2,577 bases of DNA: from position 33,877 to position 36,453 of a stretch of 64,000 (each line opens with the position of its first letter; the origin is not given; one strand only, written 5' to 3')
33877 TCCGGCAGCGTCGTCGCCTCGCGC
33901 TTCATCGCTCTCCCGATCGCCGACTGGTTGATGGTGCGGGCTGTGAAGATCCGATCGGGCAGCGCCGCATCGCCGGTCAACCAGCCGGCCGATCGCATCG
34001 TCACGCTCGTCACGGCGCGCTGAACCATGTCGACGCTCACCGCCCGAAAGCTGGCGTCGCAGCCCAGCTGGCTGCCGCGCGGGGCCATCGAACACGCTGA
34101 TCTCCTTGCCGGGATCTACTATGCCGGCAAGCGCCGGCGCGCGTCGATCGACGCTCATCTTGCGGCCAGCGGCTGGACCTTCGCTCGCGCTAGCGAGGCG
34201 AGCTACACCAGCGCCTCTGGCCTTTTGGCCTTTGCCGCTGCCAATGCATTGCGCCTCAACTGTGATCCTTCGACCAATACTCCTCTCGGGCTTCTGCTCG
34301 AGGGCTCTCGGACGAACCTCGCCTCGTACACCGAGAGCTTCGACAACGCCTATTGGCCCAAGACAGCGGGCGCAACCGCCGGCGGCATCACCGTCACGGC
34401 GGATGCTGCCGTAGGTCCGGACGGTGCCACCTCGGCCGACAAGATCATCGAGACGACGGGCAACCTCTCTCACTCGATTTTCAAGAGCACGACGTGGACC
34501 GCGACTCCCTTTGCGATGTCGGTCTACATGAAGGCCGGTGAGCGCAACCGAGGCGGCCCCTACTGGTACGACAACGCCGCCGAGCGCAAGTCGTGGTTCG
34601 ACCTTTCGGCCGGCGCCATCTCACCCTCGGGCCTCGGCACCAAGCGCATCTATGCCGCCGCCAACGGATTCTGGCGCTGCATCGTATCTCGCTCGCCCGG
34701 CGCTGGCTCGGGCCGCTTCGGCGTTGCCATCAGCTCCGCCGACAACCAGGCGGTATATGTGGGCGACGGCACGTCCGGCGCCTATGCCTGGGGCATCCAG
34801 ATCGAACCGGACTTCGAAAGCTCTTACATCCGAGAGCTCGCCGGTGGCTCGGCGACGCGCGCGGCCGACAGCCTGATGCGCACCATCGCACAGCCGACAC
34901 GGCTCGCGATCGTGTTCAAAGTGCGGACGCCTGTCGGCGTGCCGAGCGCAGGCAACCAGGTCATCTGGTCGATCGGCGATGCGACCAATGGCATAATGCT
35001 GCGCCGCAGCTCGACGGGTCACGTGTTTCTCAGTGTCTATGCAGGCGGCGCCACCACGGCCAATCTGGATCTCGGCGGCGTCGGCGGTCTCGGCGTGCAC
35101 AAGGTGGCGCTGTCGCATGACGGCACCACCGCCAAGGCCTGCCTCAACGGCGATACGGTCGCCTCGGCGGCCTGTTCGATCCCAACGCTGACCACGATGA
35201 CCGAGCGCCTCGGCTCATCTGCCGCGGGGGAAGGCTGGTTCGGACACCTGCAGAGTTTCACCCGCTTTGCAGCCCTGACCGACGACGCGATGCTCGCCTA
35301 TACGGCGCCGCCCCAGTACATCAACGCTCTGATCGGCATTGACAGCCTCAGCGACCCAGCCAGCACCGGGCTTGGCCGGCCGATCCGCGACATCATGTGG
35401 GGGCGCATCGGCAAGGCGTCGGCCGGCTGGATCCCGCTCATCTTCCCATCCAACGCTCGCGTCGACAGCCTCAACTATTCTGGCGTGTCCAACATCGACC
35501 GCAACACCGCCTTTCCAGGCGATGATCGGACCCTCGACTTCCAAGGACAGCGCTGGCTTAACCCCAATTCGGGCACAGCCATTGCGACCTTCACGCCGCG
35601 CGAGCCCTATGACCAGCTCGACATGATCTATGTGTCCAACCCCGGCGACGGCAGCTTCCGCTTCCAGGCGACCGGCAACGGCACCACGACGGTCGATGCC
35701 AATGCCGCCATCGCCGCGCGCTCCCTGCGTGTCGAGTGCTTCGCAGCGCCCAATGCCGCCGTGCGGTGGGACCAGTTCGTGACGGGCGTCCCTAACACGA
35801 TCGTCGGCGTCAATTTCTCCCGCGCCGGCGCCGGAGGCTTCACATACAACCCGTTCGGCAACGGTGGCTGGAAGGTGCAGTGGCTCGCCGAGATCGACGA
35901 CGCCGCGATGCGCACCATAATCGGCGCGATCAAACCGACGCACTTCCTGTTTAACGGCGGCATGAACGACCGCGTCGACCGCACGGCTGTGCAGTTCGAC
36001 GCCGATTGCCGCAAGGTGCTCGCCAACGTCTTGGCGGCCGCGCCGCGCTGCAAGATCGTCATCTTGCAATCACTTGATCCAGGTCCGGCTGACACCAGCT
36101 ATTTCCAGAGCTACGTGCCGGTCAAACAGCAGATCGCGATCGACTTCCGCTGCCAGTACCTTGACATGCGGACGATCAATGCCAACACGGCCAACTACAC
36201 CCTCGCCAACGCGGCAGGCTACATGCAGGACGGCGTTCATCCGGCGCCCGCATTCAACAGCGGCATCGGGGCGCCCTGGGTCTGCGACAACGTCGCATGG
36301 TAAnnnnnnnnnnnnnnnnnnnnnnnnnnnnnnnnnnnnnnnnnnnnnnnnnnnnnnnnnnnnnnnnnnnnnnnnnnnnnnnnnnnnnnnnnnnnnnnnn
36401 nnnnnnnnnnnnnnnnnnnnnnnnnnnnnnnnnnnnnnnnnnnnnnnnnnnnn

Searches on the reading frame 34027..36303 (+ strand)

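Call 75: search_protein_families(library=phrogs, proteins=[window:34027-36303:+], max_evalue=0.00001)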
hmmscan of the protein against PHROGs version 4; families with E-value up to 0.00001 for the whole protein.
window:34027-36303:+ (758 aa): 2 families
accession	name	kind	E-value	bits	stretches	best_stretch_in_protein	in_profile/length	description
phrog_5939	-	tail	7.5e-40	138.1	1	50-413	371-747/801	tail protein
phrog_34853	-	unknown function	9.6e-24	84.8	1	31-287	15-269/555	-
